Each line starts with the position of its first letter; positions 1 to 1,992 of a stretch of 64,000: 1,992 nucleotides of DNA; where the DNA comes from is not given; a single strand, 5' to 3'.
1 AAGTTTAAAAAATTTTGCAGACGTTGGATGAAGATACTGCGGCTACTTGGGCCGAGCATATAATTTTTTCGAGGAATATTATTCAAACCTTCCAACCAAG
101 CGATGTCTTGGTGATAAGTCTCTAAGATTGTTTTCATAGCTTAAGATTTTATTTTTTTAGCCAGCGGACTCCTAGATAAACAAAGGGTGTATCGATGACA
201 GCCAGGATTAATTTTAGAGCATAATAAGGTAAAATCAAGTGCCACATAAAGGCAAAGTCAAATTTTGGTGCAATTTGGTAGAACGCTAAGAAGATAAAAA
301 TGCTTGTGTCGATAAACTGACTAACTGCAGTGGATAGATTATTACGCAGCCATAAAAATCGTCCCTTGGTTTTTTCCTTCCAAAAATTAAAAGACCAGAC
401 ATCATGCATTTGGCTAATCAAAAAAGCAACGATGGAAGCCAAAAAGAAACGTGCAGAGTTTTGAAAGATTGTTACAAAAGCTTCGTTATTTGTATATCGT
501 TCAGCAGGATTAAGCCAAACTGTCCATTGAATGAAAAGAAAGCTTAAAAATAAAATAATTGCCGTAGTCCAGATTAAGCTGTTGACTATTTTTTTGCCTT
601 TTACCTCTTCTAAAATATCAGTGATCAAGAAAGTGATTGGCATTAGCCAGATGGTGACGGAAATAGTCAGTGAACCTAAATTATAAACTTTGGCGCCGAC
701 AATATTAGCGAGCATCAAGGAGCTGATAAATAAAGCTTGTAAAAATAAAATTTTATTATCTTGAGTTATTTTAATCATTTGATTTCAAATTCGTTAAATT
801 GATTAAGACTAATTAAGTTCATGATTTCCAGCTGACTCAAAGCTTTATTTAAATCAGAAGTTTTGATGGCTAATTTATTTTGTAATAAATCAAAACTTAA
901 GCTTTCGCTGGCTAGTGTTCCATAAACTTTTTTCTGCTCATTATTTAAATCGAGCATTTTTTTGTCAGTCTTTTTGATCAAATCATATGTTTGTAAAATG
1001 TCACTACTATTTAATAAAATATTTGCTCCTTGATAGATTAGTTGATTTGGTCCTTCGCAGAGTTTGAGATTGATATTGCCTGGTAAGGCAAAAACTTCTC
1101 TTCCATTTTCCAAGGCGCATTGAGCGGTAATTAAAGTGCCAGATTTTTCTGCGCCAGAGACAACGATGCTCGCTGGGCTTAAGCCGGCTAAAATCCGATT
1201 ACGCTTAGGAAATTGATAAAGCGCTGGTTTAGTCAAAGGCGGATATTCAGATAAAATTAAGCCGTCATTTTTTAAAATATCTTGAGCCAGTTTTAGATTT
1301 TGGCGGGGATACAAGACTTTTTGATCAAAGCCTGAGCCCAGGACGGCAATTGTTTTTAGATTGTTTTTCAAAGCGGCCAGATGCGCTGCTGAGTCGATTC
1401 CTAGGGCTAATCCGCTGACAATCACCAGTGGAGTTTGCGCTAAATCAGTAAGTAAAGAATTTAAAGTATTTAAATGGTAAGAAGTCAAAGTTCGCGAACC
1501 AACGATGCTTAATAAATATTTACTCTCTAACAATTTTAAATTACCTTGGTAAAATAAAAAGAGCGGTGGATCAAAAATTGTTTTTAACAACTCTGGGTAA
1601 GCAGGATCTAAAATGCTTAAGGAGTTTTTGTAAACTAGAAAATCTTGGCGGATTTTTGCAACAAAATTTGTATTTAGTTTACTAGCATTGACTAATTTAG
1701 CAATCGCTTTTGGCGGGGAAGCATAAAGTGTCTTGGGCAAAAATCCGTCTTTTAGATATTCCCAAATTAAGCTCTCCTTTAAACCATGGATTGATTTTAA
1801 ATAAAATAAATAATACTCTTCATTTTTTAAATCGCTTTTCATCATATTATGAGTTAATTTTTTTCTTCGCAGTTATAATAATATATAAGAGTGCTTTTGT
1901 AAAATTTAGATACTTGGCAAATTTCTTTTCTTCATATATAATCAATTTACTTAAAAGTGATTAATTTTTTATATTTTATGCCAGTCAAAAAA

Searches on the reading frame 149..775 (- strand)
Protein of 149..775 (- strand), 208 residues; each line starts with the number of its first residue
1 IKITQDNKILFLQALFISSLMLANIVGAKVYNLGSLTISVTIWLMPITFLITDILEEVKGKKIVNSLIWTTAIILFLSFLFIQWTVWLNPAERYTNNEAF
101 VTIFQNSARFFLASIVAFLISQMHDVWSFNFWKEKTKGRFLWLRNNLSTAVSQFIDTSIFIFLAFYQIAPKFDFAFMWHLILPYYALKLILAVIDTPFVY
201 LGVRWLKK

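Call 12: search_protein_families(library=pfam, proteins=[window:149-775:-], max_evalue=0.001)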
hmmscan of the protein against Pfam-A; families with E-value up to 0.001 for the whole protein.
window:149-775:- (208 aa): 1 family
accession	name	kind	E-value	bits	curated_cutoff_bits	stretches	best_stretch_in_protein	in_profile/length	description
PF02592.20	Vut_1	-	9.7e-47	159.6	27.2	1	42-201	4-151/152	Putative vitamin uptake transporter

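Call 20: search_protein_families(library=ncbifam, proteins=[window:149-775:-], max_evalue=0.00001)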
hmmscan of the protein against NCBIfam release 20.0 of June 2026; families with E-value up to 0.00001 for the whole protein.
window:149-775:- (208 aa): 2 families
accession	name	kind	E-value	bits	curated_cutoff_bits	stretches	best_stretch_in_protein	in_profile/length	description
TIGR00697.1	TIGR00697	equivalog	6.3e-43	146.9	50.95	1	13-206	6-198/201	queuosine precursor transporter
NF008406.0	PRK11212.1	equivalog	7.3e-09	35.5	252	1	12-194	16-192/221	7-cyano-7-deazaguanine/7-aminomethyl-7-deazaguanine transporter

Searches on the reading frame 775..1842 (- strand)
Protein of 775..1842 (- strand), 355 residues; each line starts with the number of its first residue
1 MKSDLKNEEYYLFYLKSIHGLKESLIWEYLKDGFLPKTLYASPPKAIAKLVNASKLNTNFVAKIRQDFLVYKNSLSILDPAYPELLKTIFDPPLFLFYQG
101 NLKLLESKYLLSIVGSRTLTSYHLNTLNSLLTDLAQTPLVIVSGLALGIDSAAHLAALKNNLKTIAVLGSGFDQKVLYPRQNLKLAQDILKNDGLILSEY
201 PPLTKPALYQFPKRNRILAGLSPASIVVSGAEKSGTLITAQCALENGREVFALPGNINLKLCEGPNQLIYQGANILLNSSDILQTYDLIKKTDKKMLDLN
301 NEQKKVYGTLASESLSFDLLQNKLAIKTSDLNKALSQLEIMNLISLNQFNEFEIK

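Call 12: search_protein_families(library=pfam, proteins=[window:775-1842:-], max_evalue=0.001)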
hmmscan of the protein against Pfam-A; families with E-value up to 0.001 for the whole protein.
window:775-1842:- (355 aa): 1 family
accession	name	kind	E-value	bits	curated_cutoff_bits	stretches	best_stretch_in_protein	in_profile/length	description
PF02481.21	DNA_processg_A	-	1.2e-71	240.7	29.6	1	75-277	10-211/212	DNA recombination-mediator protein A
